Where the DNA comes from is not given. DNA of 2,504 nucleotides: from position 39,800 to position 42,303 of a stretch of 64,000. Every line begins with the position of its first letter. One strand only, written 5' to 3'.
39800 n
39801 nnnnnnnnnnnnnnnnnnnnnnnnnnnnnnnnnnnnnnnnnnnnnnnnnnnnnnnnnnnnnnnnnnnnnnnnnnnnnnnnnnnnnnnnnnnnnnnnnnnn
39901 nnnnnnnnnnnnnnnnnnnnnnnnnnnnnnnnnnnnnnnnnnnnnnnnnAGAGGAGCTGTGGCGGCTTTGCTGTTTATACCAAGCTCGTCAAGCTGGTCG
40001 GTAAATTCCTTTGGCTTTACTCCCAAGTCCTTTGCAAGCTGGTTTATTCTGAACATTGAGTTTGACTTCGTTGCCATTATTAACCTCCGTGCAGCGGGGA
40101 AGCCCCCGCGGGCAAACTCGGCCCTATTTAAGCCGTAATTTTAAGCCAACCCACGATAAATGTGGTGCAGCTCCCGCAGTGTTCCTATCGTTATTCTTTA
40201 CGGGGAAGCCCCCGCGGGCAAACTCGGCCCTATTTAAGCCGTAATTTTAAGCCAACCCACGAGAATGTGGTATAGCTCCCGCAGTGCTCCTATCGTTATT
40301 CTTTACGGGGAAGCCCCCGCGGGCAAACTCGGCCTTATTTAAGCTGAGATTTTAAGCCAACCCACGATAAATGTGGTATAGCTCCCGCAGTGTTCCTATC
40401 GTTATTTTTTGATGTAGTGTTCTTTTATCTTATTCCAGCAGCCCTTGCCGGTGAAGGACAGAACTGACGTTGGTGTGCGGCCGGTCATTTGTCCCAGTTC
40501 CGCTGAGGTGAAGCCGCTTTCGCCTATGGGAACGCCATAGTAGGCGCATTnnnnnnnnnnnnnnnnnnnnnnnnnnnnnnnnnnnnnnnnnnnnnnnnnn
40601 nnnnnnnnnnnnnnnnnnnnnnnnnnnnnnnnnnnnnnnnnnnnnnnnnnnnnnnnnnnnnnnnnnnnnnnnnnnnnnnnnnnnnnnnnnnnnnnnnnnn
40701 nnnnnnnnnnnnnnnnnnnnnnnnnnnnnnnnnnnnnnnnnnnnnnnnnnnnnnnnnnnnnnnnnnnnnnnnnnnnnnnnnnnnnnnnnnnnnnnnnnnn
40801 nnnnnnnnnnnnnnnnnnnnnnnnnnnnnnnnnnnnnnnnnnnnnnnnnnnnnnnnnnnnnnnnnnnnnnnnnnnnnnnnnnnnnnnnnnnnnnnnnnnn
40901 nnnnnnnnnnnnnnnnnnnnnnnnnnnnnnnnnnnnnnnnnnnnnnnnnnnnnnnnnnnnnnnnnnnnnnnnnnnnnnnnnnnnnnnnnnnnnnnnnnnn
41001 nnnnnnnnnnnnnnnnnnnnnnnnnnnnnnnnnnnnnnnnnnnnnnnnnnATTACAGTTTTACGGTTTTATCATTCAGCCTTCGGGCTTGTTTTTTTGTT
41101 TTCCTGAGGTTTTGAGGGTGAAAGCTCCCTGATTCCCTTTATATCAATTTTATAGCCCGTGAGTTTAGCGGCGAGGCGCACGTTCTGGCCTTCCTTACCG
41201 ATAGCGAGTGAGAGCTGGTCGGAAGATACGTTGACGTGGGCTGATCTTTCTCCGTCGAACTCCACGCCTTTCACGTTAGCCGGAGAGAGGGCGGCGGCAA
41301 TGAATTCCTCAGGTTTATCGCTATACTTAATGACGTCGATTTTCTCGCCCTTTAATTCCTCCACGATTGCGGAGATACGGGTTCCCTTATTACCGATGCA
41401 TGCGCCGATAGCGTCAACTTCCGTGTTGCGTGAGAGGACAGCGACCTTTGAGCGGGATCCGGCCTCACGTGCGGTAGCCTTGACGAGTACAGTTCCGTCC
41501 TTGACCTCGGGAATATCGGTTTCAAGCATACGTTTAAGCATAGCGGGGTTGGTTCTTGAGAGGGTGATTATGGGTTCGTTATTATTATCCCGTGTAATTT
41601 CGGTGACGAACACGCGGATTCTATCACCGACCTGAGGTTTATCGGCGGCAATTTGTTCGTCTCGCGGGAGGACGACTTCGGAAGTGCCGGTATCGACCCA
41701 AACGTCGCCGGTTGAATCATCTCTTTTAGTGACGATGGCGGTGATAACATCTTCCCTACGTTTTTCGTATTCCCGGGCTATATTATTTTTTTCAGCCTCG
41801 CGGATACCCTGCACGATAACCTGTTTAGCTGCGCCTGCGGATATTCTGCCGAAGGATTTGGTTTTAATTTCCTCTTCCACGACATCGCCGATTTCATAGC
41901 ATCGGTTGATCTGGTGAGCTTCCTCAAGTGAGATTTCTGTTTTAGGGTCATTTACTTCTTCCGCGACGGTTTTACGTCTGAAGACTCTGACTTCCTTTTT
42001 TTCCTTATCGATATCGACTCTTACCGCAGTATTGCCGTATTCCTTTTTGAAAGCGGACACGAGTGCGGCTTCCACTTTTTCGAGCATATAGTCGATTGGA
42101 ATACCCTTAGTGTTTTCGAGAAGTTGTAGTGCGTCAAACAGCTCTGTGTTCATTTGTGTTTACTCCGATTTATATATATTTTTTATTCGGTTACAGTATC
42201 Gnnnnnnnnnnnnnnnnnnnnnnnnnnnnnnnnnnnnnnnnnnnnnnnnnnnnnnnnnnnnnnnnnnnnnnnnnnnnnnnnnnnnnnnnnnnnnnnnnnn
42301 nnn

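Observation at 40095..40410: Three tandem 106-bp structured units inserted between ylxQ and infB in the conserved nusA-infB operon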

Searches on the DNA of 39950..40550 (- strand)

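Call 16: search_rna_families(source=window, start=39950, end=40550, threshold=evalue, max_evalue=10)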
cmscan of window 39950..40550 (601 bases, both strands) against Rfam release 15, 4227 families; matches with E-value up to 10: 0.
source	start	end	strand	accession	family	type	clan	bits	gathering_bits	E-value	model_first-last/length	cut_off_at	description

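Call 68: search_dna_similar(query=window:40095-40410:-, collection=plasmids, mode=distant, max_evalue=0.01)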
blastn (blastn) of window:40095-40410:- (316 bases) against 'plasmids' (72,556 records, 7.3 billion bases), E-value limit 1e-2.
No match.

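Call 69: search_dna_similar(query=window:40095-40410:-, collection=phages, mode=distant, max_evalue=0.01)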
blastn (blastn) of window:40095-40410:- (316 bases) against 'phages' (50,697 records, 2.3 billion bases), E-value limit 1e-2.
No match.

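Call 70: build_rna_model(alignment_id=A2, structure=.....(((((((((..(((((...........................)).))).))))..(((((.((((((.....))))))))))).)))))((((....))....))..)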
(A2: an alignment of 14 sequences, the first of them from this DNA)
Model R1 built from alignment A2 (14 sequences, 113 columns); structure: as given.
model positions 89; base pairs 29; branch points 2; effective number of sequences 2.18; information 0.64 bits per position. Calibrated on 0.2 Mb of random sequence (short: E-values are rough).
structure used (alignment columns):
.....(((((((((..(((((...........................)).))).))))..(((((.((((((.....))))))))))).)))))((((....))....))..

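Call 71: search_with_rna_model(model_id=R1, sources=[window, L082, L083, L084, L085, L090, L091, L092, L093, L094, L002, L003, L004, L005, L006, L007, L008, L009, L010, L011, L012, L013, L014, L015, L016, L017, L018, L019, L020, L021, L022, L023, L024, L025, L026, L027, L028, L029, L030, L031, L032, L033, L034, L035, L036, L037, L038, L039, L040, L041, L042, L043, L044, L045, L046, L047, L048, L049, L050, L051, L052, L053, L054, L055, L056, L057, L058, L059, L060, L061, L062, L063, L064, L065, L066, L067, L068, L069, L070, L071, L072, L073, L074, L075, L076, L077, L078, L079, L080, L081], max_evalue=1, make_alignment=true)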
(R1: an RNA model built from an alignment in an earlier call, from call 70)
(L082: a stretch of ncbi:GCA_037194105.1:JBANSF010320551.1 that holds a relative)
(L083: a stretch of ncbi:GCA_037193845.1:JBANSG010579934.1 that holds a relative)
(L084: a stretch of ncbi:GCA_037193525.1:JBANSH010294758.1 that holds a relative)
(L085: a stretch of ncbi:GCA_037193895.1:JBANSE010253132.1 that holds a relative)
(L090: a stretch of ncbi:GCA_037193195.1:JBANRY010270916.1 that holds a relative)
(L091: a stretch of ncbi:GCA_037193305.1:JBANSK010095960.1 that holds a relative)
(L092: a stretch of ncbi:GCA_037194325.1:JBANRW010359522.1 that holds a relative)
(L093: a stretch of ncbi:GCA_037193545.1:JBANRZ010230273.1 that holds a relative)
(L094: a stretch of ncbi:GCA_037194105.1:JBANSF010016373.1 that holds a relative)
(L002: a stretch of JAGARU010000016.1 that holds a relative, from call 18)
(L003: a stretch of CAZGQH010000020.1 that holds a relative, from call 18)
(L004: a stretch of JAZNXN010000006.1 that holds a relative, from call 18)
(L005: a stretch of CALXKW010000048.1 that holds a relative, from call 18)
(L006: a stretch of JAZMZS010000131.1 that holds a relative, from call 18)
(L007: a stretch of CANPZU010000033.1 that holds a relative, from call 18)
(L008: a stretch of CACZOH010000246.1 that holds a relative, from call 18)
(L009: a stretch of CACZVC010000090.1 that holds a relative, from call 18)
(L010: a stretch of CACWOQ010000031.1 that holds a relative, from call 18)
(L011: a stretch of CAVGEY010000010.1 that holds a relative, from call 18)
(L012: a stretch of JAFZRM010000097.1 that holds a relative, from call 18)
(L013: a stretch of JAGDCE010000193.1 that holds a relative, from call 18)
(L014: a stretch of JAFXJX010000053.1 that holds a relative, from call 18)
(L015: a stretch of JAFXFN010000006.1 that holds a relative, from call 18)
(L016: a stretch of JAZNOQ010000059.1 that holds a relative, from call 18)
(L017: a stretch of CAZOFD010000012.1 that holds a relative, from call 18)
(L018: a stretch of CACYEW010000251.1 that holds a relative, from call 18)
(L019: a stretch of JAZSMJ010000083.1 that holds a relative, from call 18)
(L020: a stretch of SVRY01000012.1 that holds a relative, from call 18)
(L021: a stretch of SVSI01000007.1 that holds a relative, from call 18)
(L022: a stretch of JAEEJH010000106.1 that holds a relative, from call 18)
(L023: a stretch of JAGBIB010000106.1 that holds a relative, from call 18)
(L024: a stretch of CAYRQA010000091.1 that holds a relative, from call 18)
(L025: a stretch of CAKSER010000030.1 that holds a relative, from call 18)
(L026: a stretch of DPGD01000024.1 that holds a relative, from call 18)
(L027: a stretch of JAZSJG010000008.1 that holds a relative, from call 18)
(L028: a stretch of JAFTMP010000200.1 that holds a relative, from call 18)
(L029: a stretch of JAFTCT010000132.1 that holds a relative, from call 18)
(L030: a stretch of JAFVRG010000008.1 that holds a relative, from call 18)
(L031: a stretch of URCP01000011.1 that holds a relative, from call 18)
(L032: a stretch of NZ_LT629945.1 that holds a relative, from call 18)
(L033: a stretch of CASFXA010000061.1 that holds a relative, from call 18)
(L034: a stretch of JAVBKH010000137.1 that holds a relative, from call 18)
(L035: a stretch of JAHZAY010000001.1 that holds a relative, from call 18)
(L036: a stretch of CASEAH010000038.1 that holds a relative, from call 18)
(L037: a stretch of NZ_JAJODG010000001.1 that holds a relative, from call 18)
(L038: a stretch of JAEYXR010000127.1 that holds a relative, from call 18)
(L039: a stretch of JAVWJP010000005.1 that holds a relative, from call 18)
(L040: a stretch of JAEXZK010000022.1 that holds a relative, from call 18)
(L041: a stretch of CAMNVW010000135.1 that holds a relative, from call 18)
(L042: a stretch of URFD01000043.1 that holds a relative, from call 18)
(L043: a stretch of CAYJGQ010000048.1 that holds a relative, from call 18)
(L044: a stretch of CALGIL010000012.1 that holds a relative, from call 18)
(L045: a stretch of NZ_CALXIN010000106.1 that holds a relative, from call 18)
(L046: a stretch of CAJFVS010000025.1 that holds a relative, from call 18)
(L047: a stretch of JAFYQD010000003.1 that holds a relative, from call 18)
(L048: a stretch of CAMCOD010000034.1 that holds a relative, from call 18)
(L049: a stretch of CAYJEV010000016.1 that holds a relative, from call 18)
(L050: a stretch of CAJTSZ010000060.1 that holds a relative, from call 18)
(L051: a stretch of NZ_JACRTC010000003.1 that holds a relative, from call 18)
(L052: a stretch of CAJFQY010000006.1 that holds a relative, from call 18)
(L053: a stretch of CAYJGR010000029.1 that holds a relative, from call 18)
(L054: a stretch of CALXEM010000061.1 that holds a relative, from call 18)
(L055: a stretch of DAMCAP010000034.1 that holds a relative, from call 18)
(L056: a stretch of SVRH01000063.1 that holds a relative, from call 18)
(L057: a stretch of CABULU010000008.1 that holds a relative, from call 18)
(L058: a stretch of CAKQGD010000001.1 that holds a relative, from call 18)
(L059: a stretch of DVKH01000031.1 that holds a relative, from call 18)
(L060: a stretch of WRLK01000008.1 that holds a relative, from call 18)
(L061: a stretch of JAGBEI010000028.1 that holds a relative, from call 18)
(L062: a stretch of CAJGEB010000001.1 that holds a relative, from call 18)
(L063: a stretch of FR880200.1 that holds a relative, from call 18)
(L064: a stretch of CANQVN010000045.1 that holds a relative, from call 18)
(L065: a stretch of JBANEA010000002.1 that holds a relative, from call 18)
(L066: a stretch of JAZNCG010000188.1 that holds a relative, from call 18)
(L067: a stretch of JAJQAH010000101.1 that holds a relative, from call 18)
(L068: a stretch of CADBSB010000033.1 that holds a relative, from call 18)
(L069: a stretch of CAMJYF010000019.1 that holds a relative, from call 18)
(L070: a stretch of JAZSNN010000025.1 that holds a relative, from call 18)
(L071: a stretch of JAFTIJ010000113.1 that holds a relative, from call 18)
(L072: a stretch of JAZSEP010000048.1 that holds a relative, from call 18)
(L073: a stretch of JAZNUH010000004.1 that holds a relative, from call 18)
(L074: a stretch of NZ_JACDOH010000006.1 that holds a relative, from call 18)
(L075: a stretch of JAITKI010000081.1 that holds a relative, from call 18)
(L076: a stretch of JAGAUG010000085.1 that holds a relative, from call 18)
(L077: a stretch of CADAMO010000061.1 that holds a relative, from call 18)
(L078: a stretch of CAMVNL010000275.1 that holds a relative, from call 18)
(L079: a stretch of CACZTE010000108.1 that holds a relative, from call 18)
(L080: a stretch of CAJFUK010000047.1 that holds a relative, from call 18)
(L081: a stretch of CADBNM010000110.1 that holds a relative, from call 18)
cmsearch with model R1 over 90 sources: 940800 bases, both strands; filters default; matches with E-value up to 1: 21.
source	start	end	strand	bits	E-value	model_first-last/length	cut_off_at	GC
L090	733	821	+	96.8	5e-20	1-89/89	no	0.55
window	40094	40182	-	96.4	6.3e-20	1-89/89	no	0.57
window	40305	40393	-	96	7.6e-20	1-89/89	no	0.53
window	40200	40287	-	94.3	2e-19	1-89/89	no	0.57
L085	10325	10413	+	93.7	2.7e-19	1-89/89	no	0.54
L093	345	432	+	89.3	3.1e-18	1-89/89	no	0.62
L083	2039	2127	+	85.7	2.2e-17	1-89/89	no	0.6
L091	2138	2226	+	85.7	2.2e-17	1-89/89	no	0.6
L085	7347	7434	-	83.4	7.6e-17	1-89/89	no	0.51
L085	7450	7537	-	82.4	1.3e-16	1-89/89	no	0.53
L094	550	638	+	75.4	6.3e-15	1-89/89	no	0.61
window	56195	56283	-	69.3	1.8e-13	1-89/89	no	0.57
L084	1527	1634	+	68.8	2.3e-13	1-89/89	no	0.63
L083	2151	2225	+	67.3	5.2e-13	1-75/89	3'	0.53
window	42814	42901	+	66.9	6.8e-13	1-89/89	no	0.6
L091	2250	2315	+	57.8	1e-10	1-66/89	3'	0.55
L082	537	620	-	29.6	0.00051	1-89/89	no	0.42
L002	25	151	+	21.4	0.047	1-89/89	no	0.57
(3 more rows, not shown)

Alignment A3: 21 matches aligned to the model, 180 columns, each read 5' to 3' on its own strand. Consensus structure (alignment columns), stored with it:
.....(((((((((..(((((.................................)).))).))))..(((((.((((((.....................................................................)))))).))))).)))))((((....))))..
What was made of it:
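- Copies occur in both orientations (call 71).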

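Call 76: search_with_rna_model(model_id=R1, sources=[L095, L096, L097, L098], max_evalue=10)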
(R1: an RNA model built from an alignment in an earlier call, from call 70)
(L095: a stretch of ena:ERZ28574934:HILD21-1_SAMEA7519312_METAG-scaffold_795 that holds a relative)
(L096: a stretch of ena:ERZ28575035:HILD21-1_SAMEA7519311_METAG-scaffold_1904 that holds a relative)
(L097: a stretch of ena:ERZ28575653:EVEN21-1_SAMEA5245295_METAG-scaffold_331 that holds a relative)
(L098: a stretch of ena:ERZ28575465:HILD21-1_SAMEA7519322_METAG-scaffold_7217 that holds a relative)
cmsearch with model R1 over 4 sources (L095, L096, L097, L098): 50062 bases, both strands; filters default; matches with E-value up to 10: 0.
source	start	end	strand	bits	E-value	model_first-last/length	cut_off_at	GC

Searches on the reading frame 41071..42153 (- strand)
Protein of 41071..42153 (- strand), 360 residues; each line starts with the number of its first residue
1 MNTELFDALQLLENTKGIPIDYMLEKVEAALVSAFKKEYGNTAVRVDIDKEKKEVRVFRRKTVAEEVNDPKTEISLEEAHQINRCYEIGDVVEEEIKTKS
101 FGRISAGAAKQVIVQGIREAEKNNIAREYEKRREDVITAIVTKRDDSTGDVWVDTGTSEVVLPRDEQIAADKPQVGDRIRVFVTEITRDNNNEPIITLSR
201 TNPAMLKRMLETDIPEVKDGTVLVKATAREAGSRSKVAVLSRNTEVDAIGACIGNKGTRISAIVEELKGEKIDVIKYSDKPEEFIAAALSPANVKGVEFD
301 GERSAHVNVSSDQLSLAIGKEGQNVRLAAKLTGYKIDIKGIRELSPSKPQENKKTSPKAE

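Call 18: find_related_loci(query=window:41071-42153:-, collection=genome_contigs, flank=6000)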
Query window:41071-42153:- (360 aa) in genome_contigs; peptide patterns used: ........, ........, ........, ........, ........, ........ (x = any residue, [..] = any of these).
449 stretches matched a pattern; 167 encode a relative of the query (tblastn E <= 1e-3); the best 80 are kept; 80 distinct loci.
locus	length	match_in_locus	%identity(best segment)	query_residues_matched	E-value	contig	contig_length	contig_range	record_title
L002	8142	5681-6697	60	1-339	2e-133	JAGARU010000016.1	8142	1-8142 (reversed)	MAG: Clostridia bacterium isolate RGIG8715 Water_deer_Colon-4__c44277, whole genome shotgun sequence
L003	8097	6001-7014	60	1-339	4e-130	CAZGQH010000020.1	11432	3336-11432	MAG TPA_asm: uncultured Lachnospiraceae bacterium isolate binchicken_co370_226 genome assembly, contig: NODE_5279_length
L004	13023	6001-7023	59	1-340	1e-128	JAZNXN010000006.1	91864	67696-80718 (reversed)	MAG: Eubacteriales bacterium isolate T1900044778_TS20190244.MAGScoT_cleanbin_000100 SGB_2533_k141_1355316, whole genome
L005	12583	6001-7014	60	1-339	3e-128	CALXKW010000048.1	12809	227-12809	MAG: uncultured Clostridia bacterium isolate BRZ_AL__bin4 genome assembly, contig: BRZ_AL__NODE_4416_length_12809_cov_3.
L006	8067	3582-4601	58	1-339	1e-126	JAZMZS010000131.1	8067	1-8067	MAG: Eubacteriales bacterium isolate T1900044749_TS20190415.MAGScoT_cleanbin_000041 SGB_2168_k141_953216, whole genome s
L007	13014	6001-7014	59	1-339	3e-126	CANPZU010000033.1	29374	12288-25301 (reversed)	MAG: uncultured Clostridia bacterium isolate Lapin-001__bin44 genome assembly, contig: Lapin-001__NODE_1871_length_29374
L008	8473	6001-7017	58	1-340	4e-124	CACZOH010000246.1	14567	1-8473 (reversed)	MAG: uncultured Ruminococcus sp. isolate RUG12800 genome assembly, contig: RUG12800_asm_246, whole genome shotgun sequen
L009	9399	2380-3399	57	1-341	4e-124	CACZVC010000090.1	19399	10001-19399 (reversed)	MAG: uncultured Ruminococcus sp. isolate RUG12975 genome assembly, contig: RUG12975_asm_90, whole genome shotgun sequenc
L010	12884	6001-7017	58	1-340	1e-123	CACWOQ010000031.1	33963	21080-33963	MAG: uncultured Ruminococcus sp. isolate RUG10767 genome assembly, contig: RUG10767_asm_31, whole genome shotgun sequenc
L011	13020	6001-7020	56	1-340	2e-122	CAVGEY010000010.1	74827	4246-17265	bacterium isolate H07627-L1_cleanbin_000001 genome assembly, contig: Spades_H07627-L1_contig_146, whole genome shotgun s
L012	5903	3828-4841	57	1-339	2e-122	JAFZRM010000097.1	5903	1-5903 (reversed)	MAG: Clostridia bacterium isolate RGIG8031 Water_buffalos_Rumen-1__c514056, whole genome shotgun sequence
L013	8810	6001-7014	57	1-339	6e-122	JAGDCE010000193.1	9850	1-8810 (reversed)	MAG: Clostridia bacterium isolate RGIG10334 Yak_Rumen.Co__c3577834, whole genome shotgun sequence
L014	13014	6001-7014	58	1-339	1e-127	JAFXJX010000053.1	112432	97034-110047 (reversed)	MAG: Clostridia bacterium isolate RGIG6482 Sheep_Rectum.Co__c1872821, whole genome shotgun sequence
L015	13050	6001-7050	56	2-339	4e-121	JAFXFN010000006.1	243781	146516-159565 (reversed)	MAG: Clostridia bacterium isolate RGIG6369 Sheep_Rectum-4__c105376, whole genome shotgun sequence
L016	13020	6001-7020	57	1-340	6e-121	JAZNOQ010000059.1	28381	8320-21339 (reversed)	MAG: Eubacteriales bacterium isolate T1900044841_TS20190307.MAGScoT_cleanbin_000064 SGB_2945_k141_1885019, whole genome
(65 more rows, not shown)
